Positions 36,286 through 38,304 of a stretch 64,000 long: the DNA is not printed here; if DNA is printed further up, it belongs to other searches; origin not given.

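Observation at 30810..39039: Five-gene operon: three paralogous Asp-box (sialidase-fold) exoproteins with different surface-targeting modules, a dockerin-only protein and a mini-lipoprotein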

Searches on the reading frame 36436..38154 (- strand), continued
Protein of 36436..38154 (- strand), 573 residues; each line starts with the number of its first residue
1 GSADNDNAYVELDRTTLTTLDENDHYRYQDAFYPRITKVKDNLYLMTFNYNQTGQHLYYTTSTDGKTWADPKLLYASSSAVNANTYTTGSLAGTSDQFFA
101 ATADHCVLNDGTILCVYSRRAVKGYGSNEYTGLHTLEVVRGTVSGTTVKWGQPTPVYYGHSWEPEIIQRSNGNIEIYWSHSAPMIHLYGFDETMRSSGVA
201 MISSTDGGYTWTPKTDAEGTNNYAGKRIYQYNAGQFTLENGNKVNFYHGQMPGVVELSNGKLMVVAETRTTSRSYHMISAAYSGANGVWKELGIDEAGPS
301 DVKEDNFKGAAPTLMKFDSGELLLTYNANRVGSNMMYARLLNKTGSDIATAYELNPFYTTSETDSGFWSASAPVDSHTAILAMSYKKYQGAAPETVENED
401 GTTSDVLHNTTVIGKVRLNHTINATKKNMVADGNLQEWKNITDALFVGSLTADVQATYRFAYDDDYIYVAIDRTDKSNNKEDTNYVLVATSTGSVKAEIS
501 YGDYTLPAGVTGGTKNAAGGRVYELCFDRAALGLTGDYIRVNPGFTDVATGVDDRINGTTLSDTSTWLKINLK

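Call 42: search_solved_structures(query=A3, max_evalue=10, show_alignments=5)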
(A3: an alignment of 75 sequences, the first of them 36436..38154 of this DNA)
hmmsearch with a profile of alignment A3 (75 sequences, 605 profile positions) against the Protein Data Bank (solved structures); distinct sequences matched with E-value up to 10: 124 (the best 60 are shown).
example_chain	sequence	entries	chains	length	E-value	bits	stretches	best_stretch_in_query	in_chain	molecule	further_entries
8gn6_C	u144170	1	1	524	1.2e-12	50.3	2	129-255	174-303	Sialidase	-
8gn6_A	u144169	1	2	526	1.2e-12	50.3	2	129-255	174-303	Sialidase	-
8feb_A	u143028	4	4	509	1.1e-11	47.1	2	130-256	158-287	Sialidase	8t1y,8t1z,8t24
8t26_A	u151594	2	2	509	1.3e-11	46.9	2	130-256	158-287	Sialidase, putative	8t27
2ya4_A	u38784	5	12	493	4.3e-11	45.2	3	128-200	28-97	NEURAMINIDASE A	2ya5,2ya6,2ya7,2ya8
7a54_A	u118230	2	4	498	1.1e-10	43.9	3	141-200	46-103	Sialidase A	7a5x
5kky_A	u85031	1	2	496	1.7e-10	43.2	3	143-200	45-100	Sialidase A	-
3h71_A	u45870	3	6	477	2.2e-10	42.8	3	145-200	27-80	Sialidase A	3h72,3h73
2vvz_A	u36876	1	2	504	2.5e-10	42.6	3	146-200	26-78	SIALIDASE A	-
2w20_A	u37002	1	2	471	2.6e-10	42.5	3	146-200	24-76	SIALIDASE A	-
8u2a_A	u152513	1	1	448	1.1e-09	40.5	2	181-255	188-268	Exo-alpha-sialidase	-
8u5o_A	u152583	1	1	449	1.1e-09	40.4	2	181-255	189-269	Exo-alpha-sialidase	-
5tsp_A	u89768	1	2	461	1.4e-09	40.1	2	182-255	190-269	Sialidase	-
2vk5_A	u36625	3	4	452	1.7e-09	39.9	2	179-255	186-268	EXO-ALPHA-SIALIDASE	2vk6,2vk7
2bf6_A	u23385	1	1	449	1.7e-09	39.8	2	179-255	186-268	EXO-ALPHA-SIALIDASE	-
1eur_A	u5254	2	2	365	9.5e-08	34.1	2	140-255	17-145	SIALIDASE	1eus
5hx0_A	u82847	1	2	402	6.6e-06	28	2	145-257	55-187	Uncharacterized protein Dfer_1899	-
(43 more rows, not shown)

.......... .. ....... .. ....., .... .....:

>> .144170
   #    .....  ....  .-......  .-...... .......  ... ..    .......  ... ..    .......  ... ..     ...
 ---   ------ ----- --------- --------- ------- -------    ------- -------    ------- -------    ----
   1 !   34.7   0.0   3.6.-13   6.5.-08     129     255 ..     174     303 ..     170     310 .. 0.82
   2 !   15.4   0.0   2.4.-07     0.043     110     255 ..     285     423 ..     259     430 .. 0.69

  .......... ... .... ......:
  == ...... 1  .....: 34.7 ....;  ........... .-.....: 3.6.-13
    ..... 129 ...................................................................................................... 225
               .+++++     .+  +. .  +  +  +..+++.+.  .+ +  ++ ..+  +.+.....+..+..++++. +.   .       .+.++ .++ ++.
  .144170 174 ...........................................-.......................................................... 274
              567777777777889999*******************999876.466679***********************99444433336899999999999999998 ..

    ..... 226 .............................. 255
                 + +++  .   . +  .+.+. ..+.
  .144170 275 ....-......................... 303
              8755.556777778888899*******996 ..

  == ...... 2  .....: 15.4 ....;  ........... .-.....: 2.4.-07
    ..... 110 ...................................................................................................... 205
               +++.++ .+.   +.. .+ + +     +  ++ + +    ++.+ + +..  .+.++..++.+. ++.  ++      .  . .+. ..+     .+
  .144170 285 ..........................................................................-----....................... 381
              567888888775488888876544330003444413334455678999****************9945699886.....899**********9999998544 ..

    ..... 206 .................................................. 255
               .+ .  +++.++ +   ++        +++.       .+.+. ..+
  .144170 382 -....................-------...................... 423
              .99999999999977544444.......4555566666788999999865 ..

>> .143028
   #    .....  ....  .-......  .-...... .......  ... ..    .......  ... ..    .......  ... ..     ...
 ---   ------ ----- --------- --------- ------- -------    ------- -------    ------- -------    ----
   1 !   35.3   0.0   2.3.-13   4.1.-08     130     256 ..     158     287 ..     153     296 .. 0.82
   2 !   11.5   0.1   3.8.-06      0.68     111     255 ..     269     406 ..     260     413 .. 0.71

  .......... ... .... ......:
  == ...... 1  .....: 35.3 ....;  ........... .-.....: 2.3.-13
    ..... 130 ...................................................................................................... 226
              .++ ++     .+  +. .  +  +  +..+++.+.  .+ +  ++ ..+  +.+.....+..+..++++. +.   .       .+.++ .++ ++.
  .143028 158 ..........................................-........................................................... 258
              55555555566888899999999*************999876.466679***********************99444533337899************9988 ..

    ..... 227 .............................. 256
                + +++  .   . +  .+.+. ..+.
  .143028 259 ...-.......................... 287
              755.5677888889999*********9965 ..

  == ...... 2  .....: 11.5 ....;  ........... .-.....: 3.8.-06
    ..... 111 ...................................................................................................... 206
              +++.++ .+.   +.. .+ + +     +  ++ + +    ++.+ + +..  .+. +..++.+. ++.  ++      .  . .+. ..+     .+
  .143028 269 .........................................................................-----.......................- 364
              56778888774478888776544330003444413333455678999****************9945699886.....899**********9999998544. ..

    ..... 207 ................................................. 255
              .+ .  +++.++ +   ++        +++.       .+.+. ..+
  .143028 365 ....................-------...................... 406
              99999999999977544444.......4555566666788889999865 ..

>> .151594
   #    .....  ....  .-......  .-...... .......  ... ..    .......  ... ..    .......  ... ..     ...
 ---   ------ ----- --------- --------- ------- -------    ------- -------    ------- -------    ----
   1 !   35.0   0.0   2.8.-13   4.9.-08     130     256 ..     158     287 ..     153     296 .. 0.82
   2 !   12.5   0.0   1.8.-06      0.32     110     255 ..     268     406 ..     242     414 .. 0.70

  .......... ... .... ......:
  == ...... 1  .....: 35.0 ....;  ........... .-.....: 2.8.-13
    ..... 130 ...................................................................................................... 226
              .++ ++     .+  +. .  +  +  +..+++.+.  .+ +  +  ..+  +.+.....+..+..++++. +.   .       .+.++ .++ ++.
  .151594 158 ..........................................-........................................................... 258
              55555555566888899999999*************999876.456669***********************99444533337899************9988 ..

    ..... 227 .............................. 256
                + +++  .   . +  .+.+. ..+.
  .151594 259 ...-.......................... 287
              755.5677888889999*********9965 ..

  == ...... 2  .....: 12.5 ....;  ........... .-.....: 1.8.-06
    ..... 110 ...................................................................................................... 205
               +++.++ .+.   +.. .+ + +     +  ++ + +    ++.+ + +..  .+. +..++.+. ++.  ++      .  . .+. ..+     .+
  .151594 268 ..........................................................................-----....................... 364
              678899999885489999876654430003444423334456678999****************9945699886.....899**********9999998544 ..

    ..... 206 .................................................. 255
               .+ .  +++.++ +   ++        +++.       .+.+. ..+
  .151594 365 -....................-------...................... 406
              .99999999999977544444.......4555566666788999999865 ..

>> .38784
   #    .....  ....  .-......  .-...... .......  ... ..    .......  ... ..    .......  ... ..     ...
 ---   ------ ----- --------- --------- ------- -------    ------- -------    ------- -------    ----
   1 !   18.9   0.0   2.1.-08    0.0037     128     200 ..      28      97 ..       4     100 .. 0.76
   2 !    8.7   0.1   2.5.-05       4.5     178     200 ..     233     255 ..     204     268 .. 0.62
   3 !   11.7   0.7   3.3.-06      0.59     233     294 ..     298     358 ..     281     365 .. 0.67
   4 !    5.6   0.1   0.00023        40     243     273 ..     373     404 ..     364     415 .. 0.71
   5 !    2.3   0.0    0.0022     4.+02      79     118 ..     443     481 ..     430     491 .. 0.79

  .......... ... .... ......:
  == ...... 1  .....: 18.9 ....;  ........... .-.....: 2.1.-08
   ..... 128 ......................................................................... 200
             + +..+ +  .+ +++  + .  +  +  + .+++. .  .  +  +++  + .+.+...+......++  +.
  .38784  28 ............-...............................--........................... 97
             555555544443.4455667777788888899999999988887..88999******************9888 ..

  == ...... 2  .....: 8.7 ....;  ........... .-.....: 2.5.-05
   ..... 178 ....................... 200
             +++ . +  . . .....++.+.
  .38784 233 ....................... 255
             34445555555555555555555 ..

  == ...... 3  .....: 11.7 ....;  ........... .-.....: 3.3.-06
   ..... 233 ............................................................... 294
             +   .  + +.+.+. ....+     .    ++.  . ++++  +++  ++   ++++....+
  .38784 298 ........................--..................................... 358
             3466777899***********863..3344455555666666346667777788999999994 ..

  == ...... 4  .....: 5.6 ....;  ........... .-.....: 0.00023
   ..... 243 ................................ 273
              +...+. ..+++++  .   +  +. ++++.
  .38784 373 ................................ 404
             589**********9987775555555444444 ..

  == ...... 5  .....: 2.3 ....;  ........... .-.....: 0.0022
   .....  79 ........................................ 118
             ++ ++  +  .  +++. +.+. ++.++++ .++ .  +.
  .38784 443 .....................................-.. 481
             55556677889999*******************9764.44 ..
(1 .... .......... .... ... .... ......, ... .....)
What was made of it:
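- Closest known: GH33 bacterial exo-alpha-sialidases. Same: The broad family profile reaches them at E 1e-12 (call 42).
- Closest known: 5HX0, Dfer_1899 of Dyadobacter fermentans. Same: Weak profile match (E 6.6e-6, call 42).
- Closest known: GH93 exo-alpha-L-1,5-arabinanase. Same: Its profile match starts near the beginning of the propeller (profile 86-229 against residues 22-172, E 7e-6, call 42).
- The profile alignments to GH33 are blade-shifted and driven by the Asp boxes (call 42).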

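Call 44: search_protein_families(library=pfam, proteins=[P0089, P0100, P0147, P0155, P0199, P0111, P0172], max_evalue=0.001)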
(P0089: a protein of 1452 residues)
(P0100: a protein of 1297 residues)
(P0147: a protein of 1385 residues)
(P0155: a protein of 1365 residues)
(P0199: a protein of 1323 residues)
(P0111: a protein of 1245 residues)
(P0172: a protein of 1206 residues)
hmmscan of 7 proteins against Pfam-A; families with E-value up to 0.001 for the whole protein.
P0089 (1452 aa): 2 families
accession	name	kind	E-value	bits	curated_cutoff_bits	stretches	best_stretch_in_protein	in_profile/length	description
PF13088.12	BNR_2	-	5.5e-09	36.2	31.4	1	955-1167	79-252/277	BNR repeat-like domain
PF00404.24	Dockerin_1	-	6.3e-06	26.7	22.9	1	819-871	2-56/57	Dockerin type I domain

P0100 (1297 aa): 2 families
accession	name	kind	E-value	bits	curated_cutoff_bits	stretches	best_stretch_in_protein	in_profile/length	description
PF13088.12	BNR_2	-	2.4e-07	30.8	31.4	1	804-1014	81-252/277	BNR repeat-like domain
PF00404.24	Dockerin_1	-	0.00028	21.5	22.9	1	665-718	1-56/57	Dockerin type I domain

P0147 (1385 aa): 3 families
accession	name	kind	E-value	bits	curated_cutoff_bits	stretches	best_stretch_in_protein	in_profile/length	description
PF02230.22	Abhydrolase_2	-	4.7e-08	33.6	23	1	539-727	11-200/217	Phospholipase/Carboxylesterase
PF00404.24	Dockerin_1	-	1.1e-07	32.4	22.9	1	757-806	2-53/57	Dockerin type I domain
PF00326.27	Peptidase_S9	-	4.3e-07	30.1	22.6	1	613-667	47-97/213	Prolyl oligopeptidase family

P0155 (1365 aa): 5 families
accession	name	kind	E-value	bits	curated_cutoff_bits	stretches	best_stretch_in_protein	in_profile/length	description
PF00404.24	Dockerin_1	-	4.2e-07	30.5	22.9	1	736-786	1-53/57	Dockerin type I domain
PF10503.15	Esterase_PHB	-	1.9e-05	24.5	23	1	509-648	2-130/219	Esterase PHB depolymerase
PF00756.26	Esterase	-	2.2e-05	24.8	22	1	506-649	6-149/251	Putative esterase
PF13088.12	BNR_2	-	0.00052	19.9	31.4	1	873-1087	79-252/277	BNR repeat-like domain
PF02230.22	Abhydrolase_2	-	0.00091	19.6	23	0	575-682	66-174/217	Phospholipase/Carboxylesterase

P0199 (1323 aa): 1 family
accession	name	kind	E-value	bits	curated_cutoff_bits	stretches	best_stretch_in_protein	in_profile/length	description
PF13149.12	Mfa_like_1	-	2.6e-07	31.3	27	1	70-278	33-232/246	Fimbrillin-like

P0111 (1245 aa): 3 families
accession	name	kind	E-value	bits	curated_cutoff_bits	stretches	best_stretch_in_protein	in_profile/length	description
PF13088.12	BNR_2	-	8.4e-11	42.2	31.4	1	82-259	50-201/277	BNR repeat-like domain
PF00404.24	Dockerin_1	-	4.8e-06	27.1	22.9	1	1188-1237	1-54/57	Dockerin type I domain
PF06452.16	CBM9_1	-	6.9e-06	26.5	23.4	1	470-581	28-141/185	Carbohydrate family 9 binding domain-like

P0172 (1206 aa): 5 families
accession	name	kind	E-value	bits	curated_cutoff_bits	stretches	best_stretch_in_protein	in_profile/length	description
PF12245.14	Big_3_2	-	4.8e-05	24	23.3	0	891-965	30-113/122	Bacterial Ig-like domain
PF24893.1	DUF7743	-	0.00014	22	27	1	874-967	1-92/120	Domain of unknown function (DUF7743)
PF00041.27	fn3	-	0.0002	22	25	0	1077-1152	6-74/84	Fibronectin type III domain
PF19077.6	Big_13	-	0.0005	21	27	0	901-966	33-94/102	Bacterial Ig-like domain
PF25783.1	BigA_beta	-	0.00096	19.4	24.3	0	1028-1100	8-75/84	BigA beta sandwich domain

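Call 45: search_protein_families(library=pfam, proteins=[P0110, P0095, P0195, P0070, P0099, P0120, P0142], max_evalue=0.001)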
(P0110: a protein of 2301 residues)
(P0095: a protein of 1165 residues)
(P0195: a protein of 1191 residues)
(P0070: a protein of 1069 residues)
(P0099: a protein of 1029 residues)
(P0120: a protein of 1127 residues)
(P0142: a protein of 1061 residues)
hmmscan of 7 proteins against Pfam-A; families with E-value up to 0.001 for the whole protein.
P0110 (2301 aa): 0 families

P0095 (1165 aa): 2 families
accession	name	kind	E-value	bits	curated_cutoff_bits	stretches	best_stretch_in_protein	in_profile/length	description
PF13088.12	BNR_2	-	2.3e-07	30.9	31.4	1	94-258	60-207/277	BNR repeat-like domain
PF06452.16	CBM9_1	-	1.1e-06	29.1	23.4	1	474-594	26-153/185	Carbohydrate family 9 binding domain-like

P0195 (1191 aa): 4 families
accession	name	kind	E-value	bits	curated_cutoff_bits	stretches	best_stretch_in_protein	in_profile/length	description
PF07523.18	Big_3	-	3.7e-16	59.6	21.2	2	898-965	7-68/68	Bacterial Ig-like domain (group 3)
PF02368.24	Big_2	-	3.8e-10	40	22.8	1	802-879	3-78/79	Bacterial Ig-like domain (group 2)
PF13088.12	BNR_2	-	3.2e-05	23.9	31.4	0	178-258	113-184/277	BNR repeat-like domain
PF24316.1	Tli3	-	0.00021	22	27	0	207-228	78-98/129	T6SS Tli3 immunity protein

P0070 (1069 aa): 2 families
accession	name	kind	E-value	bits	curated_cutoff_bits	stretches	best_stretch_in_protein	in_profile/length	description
PF00404.24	Dockerin_1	-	9.8e-05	22.9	22.9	1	407-456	2-57/57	Dockerin type I domain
PF06452.16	CBM9_1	-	0.00085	19.7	23.4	0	920-1065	24-173/185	Carbohydrate family 9 binding domain-like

P0099 (1029 aa): 4 families
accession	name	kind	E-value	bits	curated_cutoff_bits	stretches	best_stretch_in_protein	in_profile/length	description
PF07833.16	Cu_amine_oxidN1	-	1.7e-51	173.1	24.2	2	350-456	1-107/108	Copper amine oxidase N-terminal domain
PF13088.12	BNR_2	-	3.3e-08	33.6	31.4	2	520-657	158-277/277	BNR repeat-like domain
PF02012.26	BNR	-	5.2e-05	23.1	27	0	623-632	2-11/12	BNR/Asp-box repeat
PF13859.12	BNR_3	-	0.0001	22.3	27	1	592-763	5-166/308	BNR repeat-like domain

P0120 (1127 aa): 2 families
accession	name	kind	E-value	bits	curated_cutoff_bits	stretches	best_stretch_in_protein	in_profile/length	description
PF00404.24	Dockerin_1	-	2.3e-09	37.8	22.9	1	498-547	2-53/57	Dockerin type I domain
PF13088.12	BNR_2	-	1.4e-06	28.4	31.4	1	617-771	58-200/277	BNR repeat-like domain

P0142 (1061 aa): 1 family
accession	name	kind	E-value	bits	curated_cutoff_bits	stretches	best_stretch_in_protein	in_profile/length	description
PF13088.12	BNR_2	-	2e-06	27.8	31.4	1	560-669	83-182/277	BNR repeat-like domain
